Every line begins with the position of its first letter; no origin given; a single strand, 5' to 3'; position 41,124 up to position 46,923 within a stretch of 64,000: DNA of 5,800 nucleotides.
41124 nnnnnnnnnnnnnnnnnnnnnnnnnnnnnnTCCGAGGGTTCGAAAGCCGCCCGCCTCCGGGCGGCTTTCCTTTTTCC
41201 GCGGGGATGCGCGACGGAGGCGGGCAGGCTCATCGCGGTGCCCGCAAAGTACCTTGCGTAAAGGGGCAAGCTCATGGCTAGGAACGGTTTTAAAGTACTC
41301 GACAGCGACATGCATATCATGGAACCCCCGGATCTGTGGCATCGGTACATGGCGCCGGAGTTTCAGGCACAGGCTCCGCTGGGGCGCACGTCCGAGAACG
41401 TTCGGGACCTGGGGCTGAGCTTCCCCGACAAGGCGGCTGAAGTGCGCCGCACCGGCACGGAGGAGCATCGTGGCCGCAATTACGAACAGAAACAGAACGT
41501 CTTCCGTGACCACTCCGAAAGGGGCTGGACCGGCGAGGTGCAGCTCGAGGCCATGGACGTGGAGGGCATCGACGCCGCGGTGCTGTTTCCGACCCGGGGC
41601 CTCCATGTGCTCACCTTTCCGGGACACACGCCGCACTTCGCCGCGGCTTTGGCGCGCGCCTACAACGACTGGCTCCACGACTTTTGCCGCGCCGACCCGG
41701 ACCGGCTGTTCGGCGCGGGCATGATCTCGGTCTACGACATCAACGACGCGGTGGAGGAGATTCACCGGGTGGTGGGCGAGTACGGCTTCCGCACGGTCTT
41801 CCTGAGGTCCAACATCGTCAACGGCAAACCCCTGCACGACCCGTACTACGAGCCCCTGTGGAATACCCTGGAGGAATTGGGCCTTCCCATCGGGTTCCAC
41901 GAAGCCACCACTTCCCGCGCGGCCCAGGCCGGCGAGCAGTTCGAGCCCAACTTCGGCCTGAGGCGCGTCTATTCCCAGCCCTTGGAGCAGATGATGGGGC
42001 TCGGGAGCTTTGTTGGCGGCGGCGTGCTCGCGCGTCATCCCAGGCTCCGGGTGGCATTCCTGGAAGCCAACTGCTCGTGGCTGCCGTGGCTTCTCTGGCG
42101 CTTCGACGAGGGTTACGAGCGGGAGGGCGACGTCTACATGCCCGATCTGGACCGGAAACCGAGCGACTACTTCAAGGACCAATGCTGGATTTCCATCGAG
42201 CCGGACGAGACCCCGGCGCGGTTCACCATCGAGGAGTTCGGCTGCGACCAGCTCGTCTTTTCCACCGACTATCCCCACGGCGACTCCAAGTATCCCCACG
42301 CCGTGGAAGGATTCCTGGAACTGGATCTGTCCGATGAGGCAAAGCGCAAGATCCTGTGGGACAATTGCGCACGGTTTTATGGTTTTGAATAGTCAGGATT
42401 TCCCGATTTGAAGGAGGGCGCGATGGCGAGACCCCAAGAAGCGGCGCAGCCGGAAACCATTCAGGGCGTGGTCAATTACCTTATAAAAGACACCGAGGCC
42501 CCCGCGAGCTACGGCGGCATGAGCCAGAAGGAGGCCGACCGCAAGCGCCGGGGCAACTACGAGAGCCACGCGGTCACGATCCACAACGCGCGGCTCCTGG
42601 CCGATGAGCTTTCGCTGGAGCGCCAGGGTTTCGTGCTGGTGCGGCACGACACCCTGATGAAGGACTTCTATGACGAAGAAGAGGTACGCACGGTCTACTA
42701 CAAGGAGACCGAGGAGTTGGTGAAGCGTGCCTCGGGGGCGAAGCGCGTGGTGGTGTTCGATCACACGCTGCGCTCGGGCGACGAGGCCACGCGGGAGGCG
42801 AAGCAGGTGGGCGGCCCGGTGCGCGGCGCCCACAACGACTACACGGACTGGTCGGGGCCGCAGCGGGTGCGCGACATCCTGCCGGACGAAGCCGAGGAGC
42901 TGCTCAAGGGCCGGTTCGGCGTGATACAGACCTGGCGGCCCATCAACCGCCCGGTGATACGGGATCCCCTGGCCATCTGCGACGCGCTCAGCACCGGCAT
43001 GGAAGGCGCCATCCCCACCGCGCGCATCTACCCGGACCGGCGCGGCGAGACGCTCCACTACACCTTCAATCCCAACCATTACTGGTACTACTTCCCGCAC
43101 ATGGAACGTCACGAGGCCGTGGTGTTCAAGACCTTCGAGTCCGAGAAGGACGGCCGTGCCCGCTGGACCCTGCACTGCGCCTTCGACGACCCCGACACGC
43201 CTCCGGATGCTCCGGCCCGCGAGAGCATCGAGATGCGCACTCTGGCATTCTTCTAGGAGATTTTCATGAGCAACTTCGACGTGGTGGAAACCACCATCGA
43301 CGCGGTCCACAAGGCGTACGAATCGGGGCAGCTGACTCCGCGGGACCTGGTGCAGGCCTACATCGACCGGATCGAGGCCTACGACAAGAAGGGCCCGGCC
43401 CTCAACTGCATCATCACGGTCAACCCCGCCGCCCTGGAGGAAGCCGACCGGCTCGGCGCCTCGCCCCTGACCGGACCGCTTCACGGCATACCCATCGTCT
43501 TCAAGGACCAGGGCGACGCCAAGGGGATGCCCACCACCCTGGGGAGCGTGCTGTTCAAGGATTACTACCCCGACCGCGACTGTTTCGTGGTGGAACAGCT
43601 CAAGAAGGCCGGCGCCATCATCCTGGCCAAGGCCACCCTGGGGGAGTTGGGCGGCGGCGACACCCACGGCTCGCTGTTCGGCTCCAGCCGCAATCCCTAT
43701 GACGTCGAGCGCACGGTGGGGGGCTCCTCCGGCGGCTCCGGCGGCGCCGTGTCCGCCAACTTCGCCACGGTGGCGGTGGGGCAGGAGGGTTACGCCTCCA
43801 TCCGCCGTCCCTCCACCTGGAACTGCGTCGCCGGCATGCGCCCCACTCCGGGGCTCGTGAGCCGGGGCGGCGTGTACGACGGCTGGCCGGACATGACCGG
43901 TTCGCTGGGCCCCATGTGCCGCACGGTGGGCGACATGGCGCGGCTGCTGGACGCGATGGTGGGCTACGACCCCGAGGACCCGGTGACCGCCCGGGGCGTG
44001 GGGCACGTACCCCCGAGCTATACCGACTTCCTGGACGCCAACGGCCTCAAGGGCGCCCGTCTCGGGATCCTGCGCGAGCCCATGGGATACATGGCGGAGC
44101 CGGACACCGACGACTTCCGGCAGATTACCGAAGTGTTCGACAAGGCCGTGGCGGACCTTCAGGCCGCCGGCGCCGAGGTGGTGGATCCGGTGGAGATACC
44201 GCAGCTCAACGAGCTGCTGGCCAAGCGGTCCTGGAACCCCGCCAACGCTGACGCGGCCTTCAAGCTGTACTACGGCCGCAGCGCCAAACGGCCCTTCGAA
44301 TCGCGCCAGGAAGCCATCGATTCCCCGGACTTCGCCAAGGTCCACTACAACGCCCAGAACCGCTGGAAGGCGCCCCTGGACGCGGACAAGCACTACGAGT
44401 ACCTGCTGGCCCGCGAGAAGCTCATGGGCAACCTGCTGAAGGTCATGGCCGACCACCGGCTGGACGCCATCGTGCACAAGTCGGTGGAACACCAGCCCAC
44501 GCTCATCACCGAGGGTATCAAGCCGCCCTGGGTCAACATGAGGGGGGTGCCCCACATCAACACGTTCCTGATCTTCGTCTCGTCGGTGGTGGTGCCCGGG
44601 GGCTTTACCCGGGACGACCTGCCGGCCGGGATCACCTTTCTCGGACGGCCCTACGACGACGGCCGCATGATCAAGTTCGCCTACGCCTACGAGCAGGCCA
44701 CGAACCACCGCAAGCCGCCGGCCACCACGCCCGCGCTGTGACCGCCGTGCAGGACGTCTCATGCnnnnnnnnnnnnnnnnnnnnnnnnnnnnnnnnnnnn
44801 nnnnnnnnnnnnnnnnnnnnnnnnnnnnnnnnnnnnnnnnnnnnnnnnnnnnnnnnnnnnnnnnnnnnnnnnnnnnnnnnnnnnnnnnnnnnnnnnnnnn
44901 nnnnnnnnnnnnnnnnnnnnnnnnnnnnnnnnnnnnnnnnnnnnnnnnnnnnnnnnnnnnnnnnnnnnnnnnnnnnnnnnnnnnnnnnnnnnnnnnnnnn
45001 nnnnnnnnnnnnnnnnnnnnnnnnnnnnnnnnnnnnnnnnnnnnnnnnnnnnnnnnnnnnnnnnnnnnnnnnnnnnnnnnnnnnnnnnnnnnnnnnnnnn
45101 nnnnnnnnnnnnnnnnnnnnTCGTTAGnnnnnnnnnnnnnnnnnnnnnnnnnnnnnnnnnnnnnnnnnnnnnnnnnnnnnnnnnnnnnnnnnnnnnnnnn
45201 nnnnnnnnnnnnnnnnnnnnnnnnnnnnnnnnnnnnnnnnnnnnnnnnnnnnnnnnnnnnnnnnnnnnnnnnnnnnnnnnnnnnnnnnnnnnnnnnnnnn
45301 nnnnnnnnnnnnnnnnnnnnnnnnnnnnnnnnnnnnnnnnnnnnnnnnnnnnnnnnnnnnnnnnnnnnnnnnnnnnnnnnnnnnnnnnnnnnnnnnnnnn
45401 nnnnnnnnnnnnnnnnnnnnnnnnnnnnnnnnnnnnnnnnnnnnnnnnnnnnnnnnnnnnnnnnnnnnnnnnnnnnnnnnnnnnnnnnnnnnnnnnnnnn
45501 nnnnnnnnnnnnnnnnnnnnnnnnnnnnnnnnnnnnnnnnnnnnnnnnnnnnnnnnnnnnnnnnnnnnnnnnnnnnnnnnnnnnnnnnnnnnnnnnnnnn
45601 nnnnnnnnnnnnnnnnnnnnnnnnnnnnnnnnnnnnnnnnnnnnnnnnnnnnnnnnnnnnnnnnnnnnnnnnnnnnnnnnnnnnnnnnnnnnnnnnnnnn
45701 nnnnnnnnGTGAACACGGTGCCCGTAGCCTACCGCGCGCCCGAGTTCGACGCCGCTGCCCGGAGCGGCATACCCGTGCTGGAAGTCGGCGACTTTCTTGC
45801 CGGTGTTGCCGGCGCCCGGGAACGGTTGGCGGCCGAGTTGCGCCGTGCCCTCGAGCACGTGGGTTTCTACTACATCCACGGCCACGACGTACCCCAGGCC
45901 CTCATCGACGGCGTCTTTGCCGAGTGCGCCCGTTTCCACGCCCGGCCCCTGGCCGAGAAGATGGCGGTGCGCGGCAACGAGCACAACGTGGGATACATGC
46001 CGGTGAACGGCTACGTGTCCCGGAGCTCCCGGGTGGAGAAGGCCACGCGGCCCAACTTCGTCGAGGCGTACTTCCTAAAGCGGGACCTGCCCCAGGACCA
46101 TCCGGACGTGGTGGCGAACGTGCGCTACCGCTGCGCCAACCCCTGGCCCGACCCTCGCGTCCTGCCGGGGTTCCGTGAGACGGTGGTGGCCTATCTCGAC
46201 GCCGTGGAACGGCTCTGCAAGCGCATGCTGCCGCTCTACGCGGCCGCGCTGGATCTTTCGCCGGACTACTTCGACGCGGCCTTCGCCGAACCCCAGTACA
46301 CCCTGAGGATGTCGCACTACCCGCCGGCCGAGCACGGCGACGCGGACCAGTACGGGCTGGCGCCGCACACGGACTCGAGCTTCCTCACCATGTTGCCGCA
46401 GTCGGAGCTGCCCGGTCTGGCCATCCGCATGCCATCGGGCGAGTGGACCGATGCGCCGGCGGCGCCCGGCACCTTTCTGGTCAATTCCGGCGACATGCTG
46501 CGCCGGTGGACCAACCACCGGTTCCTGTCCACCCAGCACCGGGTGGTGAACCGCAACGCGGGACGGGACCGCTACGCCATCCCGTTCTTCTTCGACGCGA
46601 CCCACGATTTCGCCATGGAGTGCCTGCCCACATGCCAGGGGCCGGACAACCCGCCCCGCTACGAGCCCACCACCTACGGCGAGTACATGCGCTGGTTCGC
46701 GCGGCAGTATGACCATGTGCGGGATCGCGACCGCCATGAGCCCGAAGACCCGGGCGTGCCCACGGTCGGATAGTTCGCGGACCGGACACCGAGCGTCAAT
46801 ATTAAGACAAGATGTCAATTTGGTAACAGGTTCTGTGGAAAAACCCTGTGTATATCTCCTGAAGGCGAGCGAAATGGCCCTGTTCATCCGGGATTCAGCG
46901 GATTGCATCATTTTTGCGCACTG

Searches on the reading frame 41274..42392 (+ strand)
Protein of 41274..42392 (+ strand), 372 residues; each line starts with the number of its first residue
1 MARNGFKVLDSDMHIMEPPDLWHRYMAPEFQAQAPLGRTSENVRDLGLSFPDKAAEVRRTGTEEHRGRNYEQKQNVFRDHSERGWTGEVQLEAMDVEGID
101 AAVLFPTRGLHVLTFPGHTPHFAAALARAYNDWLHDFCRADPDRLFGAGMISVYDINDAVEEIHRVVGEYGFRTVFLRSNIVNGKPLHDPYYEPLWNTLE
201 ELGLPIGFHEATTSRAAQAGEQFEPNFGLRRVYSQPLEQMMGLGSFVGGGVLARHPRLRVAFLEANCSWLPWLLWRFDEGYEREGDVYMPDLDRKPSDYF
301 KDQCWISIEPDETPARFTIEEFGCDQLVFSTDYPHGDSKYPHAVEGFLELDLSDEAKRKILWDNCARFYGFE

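Call 7: search_protein_families(library=pfam, proteins=[window:41274-42392:+], max_evalue=0.001)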
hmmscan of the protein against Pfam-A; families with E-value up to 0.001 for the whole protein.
window:41274-42392:+ (372 aa): 1 family
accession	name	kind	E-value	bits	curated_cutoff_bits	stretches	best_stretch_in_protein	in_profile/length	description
PF04909.20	Amidohydro_2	-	1.1e-32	114.4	26.4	1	29-371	11-289/289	Amidohydrolase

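Call 61: search_protein_families(library=ncbifam, proteins=[window:41274-42392:+], max_evalue=0.00001)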
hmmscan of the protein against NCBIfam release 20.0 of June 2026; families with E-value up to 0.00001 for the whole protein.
window:41274-42392:+ (372 aa): 0 families

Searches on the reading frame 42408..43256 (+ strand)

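Call 7: search_protein_families(library=pfam, proteins=[window:42408-43256:+], max_evalue=0.001)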
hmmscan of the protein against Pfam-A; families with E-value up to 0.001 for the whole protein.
window:42408-43256:+ (282 aa): 0 families

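Call 61: search_protein_families(library=ncbifam, proteins=[window:42408-43256:+], max_evalue=0.00001)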
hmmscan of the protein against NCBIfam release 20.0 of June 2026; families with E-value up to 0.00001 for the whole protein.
window:42408-43256:+ (282 aa): 1 family
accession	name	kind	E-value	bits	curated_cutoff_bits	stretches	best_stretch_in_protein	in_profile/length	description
NF041278.1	CmcJ_NvfI_EfuI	subfamily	1.1e-89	300.5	80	1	20-282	2-263/263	CmcJ/NvfI family oxidoreductase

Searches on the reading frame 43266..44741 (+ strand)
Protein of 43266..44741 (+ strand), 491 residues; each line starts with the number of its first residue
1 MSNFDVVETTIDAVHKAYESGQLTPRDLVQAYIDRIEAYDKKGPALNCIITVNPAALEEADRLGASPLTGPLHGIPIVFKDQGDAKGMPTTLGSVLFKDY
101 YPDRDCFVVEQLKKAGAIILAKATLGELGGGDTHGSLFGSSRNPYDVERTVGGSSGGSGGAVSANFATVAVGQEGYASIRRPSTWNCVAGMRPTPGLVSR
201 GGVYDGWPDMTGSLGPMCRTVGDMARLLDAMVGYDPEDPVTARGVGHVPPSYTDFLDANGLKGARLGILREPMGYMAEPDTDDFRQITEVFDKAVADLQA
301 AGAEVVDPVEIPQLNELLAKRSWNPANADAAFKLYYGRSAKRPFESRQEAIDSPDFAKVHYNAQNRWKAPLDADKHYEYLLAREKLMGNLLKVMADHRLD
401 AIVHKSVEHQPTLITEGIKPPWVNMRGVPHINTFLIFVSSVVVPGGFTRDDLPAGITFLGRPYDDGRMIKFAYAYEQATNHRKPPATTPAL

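Call 7: search_protein_families(library=pfam, proteins=[window:43266-44741:+], max_evalue=0.001)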
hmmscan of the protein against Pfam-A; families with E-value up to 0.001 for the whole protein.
window:43266-44741:+ (491 aa): 1 family
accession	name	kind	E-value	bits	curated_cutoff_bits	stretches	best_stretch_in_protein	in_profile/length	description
PF01425.27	Amidase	-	6.8e-75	253.2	27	1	27-467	1-443/445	Amidase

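Call 61: search_protein_families(library=ncbifam, proteins=[window:43266-44741:+], max_evalue=0.00001)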
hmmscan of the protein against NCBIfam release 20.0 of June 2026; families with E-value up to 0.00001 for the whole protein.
window:43266-44741:+ (491 aa): 26 families (the best 25 are shown)
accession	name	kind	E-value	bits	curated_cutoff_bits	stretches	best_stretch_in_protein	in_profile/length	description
NF006006.0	PRK08137.1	equivalog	6.2e-86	289.3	534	1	4-486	29-518/529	amidase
NF005300.0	PRK06828.1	subfamily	1.4e-85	287.6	494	2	7-315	11-328/491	amidase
NF005686.0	PRK07486.1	subfamily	1.3e-64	218.7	465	2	5-307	10-307/486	amidase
NF005219.0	PRK06707.1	equivalog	4.6e-61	206.8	498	1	5-311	67-375/536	amidase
NF005688.0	PRK07488.1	equivalog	5.6e-58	197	532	1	4-485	6-472/474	indoleacetamide hydrolase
TIGR00132.1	gatA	equivalog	9.5e-54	182.9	481.1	1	19-319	6-294/466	Asp-tRNA(Asn)/Glu-tRNA(Gln) amidotransferase subunit GatA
NF005127.0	PRK06565.1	equivalog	1e-51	176.1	575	2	2-316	2-349/570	amidase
NF004815.0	PRK06169.1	equivalog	3.9e-48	164.2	506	1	8-307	9-300/471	amidase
NF004816.0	PRK06170.1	equivalog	4.6e-48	164.1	503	1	10-309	13-308/493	amidase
NF005565.0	PRK07235.1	subfamily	8e-46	156.7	545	1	69-331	85-336/506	amidase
NF004717.0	PRK06061.1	equivalog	9.7e-46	156.4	498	1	10-239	18-247/483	amidase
NF009119.0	PRK12470.1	equivalog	9.1e-45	153.5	498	1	18-267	18-253/462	amidase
NF005687.0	PRK07487.1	subfamily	5e-43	147.6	428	1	16-399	15-375/468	amidase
NF005450.0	PRK07042.1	equivalog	2.3e-42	145.1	458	1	10-307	8-293/464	amidase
NF006631.0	PRK09201.1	equivalog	7.9e-41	140.2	461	1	7-254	5-256/466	AtzE family amidohydrolase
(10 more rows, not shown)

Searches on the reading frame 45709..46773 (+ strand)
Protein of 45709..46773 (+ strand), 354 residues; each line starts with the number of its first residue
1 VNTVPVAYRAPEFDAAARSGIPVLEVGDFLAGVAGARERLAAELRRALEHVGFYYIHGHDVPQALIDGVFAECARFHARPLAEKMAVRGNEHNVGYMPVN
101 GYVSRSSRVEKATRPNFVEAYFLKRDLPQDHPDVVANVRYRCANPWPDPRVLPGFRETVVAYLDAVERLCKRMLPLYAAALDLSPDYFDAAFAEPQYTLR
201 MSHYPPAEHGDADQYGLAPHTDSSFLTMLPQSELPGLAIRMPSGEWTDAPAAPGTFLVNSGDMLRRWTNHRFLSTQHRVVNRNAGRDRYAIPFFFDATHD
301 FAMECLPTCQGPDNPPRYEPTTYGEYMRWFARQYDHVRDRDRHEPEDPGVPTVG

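Call 18: search_protein_families(library=pfam, proteins=[window:45709-46773:+], max_evalue=0.0001)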
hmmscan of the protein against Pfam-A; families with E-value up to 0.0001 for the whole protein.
window:45709-46773:+ (354 aa): 2 families
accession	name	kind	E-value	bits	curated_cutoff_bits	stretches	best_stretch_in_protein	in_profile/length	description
PF03171.26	2OG-FeII_Oxy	-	1.7e-22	80.1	23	1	198-296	4-100/101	2OG-Fe(II) oxygenase superfamily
PF14226.12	DIOX_N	-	5.4e-21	75.9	27.3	1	21-148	1-116/117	non-haem dioxygenase in morphine synthesis N-terminal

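Call 61: search_protein_families(library=ncbifam, proteins=[window:45709-46773:+], max_evalue=0.00001)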
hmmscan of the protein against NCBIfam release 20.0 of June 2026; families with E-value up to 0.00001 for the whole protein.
window:45709-46773:+ (354 aa): 0 families
